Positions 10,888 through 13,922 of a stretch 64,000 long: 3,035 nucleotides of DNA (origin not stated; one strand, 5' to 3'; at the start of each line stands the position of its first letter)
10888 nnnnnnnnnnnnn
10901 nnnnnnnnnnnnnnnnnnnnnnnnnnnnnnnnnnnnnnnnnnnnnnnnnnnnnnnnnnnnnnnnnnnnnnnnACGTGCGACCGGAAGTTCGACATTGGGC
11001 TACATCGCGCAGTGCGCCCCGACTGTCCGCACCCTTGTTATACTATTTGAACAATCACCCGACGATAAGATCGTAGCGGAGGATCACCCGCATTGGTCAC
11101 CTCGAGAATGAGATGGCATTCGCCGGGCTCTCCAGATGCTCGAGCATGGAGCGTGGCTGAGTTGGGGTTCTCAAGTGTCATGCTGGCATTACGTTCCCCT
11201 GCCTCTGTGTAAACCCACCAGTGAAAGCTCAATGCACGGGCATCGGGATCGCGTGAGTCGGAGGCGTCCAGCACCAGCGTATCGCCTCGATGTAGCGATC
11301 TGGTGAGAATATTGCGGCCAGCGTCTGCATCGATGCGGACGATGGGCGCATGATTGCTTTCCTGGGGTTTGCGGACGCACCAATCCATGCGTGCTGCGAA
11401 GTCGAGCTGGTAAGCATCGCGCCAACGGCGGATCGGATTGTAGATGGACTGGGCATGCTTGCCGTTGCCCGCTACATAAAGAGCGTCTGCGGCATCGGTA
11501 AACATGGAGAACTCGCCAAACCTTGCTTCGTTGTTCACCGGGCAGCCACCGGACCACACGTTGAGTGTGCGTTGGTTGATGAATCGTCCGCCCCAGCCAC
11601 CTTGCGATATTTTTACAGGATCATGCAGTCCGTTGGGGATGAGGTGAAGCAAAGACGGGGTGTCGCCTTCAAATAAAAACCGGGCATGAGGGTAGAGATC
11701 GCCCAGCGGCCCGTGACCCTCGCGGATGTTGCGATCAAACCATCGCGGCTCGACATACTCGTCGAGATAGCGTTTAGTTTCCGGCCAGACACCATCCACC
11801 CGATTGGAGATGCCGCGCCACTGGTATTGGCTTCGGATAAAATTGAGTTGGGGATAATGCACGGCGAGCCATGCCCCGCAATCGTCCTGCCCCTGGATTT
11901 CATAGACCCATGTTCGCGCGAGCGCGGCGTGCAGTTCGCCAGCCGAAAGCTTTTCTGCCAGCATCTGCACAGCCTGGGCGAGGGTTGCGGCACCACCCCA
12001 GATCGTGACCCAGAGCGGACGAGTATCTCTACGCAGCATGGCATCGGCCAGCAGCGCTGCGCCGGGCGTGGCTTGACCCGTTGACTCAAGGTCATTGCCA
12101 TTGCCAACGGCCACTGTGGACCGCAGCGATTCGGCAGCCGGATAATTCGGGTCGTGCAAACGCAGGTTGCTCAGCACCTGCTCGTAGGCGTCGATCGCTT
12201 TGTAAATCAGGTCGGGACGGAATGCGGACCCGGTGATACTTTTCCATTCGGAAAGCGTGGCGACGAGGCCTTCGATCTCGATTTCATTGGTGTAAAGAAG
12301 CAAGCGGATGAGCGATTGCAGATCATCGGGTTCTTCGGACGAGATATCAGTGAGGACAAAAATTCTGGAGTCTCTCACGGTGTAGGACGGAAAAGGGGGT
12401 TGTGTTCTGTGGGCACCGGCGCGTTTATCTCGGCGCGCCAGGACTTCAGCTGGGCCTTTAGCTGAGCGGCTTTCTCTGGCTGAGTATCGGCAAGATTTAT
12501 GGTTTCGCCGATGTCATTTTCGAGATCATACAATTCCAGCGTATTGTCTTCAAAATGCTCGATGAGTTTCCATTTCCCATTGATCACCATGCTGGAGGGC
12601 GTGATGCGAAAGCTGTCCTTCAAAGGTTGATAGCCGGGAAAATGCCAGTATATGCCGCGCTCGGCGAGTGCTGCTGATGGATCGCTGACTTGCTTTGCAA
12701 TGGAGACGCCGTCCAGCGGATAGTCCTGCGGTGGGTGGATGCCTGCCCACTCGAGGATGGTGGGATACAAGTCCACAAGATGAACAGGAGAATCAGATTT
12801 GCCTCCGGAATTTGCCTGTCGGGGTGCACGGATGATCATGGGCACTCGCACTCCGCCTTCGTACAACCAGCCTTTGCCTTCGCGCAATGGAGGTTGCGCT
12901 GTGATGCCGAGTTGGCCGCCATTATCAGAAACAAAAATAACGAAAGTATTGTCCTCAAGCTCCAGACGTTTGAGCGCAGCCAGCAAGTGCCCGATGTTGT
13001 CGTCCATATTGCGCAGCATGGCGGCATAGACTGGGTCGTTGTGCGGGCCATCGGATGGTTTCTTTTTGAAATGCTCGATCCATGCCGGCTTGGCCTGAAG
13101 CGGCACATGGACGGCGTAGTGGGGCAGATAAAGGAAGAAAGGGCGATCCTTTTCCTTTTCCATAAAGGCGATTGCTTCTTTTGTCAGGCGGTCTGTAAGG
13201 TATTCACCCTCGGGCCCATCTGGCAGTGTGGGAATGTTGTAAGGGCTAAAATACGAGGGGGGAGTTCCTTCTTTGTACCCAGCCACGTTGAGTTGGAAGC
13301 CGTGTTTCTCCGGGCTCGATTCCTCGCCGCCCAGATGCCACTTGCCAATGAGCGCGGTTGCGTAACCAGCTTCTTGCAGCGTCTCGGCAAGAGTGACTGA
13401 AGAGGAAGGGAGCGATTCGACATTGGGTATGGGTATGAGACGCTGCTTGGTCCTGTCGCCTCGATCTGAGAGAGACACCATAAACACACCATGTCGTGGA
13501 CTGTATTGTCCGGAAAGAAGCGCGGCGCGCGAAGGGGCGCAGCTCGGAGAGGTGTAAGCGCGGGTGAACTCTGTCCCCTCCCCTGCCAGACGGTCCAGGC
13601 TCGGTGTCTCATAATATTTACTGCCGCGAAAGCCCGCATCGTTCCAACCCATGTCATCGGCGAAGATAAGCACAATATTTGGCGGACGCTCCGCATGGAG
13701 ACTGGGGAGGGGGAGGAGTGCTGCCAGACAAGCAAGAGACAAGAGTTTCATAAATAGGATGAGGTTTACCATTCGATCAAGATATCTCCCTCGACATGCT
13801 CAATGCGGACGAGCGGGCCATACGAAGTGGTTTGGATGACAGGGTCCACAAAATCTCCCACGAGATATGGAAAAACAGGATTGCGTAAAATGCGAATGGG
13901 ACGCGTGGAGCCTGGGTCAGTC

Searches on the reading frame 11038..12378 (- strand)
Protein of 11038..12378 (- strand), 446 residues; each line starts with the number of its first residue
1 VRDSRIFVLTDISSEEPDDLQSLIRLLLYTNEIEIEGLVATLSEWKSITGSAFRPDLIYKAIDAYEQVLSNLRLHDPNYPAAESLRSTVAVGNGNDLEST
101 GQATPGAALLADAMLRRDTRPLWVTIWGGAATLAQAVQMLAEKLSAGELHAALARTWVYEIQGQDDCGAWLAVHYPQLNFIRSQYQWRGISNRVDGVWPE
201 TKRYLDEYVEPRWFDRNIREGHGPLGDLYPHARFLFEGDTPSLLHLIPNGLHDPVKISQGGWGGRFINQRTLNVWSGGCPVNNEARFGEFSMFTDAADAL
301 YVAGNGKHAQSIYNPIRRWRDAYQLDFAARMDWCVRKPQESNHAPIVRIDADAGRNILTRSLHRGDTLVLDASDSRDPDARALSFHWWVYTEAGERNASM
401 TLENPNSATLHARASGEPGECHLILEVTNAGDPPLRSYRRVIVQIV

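Call 99: search_protein_families(library=pfam, proteins=[window:11038-12378:-], max_evalue=0.0001)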
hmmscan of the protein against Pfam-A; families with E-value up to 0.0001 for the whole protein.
window:11038-12378:- (446 aa): 2 families
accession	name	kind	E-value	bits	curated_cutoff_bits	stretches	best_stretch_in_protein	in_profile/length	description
PF07632.16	Sde182_NH-like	-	5.9e-82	275.7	26.8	1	5-266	1-268/268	Cellulose-binding Sde182, nucleoside hydrolase-like domain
PF21027.3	Sde0182_C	-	1.8e-21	76.9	27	1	367-445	1-83/83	Cellulose-binding protein Sde0182, C-terminal domain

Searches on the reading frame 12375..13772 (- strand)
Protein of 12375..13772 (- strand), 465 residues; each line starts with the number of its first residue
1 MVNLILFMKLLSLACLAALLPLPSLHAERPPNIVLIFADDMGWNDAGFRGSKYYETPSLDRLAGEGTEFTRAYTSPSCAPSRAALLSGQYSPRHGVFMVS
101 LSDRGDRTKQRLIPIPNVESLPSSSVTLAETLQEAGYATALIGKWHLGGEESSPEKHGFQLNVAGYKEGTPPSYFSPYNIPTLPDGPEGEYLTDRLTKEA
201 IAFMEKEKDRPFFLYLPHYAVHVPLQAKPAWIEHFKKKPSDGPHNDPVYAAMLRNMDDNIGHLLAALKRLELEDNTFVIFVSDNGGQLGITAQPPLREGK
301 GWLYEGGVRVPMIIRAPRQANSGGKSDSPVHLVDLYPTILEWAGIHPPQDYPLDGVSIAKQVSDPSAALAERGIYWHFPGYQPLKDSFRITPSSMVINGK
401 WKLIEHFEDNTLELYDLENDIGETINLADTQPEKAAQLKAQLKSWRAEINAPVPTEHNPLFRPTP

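Call 99: search_protein_families(library=pfam, proteins=[window:12375-13772:-], max_evalue=0.0001)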
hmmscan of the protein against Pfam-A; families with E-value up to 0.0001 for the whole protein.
window:12375-13772:- (465 aa): 3 families
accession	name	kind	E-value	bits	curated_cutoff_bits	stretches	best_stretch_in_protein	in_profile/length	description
PF00884.28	Sulfatase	-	1.4e-65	222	25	1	31-345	1-301/301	Sulfatase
PF16347.10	SGSH_C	-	4.8e-18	66.2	29.3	1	300-444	8-150/154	N-sulphoglucosamine sulphohydrolase, C-terminal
PF01663.27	Phosphodiest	-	2.9e-12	47.3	23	1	54-285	18-220/342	Type I phosphodiesterase / nucleotide pyrophosphatase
